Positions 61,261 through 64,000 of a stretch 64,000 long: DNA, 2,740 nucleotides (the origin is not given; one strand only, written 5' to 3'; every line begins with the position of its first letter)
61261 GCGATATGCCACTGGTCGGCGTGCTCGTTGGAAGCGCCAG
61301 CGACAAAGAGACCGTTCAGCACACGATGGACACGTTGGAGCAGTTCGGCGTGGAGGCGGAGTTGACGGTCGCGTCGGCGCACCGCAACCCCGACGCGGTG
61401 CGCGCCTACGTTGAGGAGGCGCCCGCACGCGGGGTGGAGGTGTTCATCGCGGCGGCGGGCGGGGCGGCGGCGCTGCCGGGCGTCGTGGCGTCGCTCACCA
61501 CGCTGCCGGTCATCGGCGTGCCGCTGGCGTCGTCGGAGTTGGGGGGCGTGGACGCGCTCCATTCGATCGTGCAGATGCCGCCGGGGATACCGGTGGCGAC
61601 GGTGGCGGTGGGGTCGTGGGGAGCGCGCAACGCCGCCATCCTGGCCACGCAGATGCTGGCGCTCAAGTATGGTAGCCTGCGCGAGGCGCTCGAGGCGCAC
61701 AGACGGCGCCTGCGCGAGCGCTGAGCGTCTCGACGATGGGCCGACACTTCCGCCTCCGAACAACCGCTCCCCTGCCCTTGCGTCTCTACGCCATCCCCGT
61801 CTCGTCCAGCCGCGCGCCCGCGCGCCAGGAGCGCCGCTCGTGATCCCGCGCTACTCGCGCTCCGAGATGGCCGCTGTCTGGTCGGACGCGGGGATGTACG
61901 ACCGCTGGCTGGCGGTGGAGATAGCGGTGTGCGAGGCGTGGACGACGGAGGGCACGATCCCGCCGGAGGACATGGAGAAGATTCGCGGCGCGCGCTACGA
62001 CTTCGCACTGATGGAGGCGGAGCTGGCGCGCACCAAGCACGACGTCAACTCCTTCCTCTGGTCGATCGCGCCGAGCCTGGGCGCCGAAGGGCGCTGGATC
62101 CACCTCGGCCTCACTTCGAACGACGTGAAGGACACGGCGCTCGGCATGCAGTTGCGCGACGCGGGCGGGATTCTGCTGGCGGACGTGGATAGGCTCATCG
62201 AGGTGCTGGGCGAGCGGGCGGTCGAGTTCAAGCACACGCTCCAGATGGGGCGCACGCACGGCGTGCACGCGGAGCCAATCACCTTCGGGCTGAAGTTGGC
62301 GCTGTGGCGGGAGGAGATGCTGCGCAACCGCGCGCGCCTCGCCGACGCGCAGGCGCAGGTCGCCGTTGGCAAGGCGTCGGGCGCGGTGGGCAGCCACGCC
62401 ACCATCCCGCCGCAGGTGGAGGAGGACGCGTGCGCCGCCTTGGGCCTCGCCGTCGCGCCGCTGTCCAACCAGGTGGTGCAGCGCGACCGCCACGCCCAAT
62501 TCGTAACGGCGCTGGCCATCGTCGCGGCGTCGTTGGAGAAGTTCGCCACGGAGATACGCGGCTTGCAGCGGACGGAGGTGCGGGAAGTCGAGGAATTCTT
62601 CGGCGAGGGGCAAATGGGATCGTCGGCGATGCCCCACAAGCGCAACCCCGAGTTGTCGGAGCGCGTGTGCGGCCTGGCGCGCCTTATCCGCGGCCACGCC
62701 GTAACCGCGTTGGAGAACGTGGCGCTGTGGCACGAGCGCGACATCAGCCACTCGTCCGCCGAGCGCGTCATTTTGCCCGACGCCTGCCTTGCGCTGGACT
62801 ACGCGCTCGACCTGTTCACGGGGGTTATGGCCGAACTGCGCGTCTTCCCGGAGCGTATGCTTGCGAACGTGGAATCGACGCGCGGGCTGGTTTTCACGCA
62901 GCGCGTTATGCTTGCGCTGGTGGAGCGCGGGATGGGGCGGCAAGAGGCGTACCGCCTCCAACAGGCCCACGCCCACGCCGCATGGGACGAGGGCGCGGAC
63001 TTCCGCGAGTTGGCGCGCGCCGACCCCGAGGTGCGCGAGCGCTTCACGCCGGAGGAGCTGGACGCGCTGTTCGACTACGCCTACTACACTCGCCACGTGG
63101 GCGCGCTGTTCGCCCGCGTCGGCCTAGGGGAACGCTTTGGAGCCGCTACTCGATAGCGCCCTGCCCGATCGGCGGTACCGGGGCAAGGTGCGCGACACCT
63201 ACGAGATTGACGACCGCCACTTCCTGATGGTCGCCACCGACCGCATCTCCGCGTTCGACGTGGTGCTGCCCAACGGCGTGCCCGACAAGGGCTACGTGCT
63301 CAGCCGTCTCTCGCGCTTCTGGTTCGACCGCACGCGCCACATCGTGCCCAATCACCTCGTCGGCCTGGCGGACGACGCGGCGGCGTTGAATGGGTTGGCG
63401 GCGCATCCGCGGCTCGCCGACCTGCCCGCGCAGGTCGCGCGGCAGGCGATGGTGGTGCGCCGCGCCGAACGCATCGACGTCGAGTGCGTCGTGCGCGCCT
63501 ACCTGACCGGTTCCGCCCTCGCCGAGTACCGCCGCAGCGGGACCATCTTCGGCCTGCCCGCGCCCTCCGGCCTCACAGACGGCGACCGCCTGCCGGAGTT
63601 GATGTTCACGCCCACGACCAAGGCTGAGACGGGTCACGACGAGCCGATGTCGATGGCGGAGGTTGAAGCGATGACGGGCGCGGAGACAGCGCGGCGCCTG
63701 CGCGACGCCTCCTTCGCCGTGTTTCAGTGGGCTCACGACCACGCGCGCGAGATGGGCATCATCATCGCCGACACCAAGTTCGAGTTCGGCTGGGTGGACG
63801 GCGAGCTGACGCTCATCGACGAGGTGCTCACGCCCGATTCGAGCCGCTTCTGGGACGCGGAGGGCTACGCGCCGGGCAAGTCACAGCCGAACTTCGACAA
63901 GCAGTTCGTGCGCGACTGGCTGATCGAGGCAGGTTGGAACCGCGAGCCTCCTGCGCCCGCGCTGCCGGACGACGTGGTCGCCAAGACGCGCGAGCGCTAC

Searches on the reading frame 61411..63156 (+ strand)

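Call 48: search_protein_families(library=pfam, max_evalue=0.00001, proteins=[window:61411-63156:+])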
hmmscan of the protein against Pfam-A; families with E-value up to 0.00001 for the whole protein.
window:61411-63156:+ (581 aa): 2 families
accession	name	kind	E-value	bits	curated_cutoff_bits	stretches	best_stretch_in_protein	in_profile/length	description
PF00206.25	Lyase_1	-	2e-55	188.9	27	1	150-428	7-312/312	Lyase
PF10397.14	ADSL_C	-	7e-27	94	32.7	1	492-570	1-79/79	Adenylosuccinate lyase C-terminus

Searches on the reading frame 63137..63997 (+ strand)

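Call 48: search_protein_families(library=pfam, max_evalue=0.00001, proteins=[window:63137-63997:+])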
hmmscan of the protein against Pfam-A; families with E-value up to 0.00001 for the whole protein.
window:63137-63997:+ (287 aa): 1 family
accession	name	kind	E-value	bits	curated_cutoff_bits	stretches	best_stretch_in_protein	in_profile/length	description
PF01259.24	SAICAR_synt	-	8.1e-73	245.4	20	1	14-270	3-229/233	SAICAR synthetase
